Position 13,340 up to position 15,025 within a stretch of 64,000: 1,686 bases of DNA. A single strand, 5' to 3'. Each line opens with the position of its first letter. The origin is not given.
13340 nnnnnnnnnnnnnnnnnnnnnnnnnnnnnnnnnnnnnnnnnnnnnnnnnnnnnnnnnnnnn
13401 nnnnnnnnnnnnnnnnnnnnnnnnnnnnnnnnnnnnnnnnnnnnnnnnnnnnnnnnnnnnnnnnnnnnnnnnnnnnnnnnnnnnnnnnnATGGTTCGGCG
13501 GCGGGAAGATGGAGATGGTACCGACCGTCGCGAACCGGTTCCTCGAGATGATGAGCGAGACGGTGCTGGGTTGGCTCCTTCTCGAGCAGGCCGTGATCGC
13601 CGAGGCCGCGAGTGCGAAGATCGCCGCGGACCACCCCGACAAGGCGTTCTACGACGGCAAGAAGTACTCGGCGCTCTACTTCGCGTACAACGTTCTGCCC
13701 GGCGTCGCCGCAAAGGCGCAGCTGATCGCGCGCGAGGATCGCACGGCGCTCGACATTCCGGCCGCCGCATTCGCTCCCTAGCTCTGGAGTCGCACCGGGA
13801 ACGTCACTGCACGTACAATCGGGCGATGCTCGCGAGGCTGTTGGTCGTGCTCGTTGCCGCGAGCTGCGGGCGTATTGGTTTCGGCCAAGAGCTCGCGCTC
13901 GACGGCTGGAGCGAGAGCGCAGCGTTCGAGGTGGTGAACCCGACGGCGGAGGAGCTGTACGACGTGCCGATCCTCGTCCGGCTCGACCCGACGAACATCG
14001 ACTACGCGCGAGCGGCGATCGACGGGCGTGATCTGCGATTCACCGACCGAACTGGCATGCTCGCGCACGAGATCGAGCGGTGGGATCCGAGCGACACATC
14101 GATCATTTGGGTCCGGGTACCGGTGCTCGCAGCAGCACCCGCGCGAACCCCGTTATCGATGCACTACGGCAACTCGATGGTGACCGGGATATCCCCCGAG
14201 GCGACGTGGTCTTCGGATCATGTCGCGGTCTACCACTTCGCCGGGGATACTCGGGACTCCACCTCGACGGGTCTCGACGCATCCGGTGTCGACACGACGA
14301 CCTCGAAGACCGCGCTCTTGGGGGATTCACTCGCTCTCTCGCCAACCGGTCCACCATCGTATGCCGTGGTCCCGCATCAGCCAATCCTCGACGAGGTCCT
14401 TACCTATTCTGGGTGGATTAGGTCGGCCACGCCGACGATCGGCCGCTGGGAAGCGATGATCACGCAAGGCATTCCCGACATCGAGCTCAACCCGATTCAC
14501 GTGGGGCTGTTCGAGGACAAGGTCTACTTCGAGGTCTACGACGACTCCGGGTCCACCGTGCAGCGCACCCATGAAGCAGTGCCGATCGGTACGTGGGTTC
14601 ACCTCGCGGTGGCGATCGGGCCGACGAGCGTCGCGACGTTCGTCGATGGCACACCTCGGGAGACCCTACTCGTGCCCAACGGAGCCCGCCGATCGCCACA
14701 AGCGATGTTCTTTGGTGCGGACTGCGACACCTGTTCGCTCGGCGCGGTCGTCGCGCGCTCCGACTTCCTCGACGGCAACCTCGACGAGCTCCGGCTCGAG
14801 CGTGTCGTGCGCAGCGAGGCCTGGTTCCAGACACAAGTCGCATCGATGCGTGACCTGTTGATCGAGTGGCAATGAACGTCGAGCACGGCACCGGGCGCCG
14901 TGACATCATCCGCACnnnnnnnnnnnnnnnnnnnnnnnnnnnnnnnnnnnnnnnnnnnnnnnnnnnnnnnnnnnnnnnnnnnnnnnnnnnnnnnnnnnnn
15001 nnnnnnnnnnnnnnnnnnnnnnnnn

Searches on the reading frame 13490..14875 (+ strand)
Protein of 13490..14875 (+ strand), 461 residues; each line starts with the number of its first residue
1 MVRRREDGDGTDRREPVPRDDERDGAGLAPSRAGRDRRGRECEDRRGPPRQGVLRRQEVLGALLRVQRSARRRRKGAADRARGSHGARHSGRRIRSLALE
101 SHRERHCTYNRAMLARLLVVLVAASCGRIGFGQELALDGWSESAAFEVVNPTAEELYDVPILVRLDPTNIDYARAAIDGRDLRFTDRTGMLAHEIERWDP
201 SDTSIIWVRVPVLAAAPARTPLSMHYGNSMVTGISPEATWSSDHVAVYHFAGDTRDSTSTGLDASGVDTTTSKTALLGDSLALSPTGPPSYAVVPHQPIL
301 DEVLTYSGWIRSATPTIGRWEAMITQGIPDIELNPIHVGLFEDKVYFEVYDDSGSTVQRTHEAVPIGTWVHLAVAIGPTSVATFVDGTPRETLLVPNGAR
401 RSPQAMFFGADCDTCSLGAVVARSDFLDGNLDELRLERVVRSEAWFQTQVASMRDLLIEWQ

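Call 11: search_protein_families(library=pfam, proteins=[window:13490-14875:+], max_evalue=0.001)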
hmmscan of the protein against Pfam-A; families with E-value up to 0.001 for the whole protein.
window:13490-14875:+ (461 aa): 2 families
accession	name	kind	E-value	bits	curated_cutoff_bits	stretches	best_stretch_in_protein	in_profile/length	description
PF13385.13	Laminin_G_3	-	4.6e-10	40.3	27.6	1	290-444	5-148/151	Concanavalin A-like lectin/glucanases superfamily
PF10102.14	DUF2341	-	7.9e-09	36.3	23.4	1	178-250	1-68/84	Domain of unknown function (DUF2341)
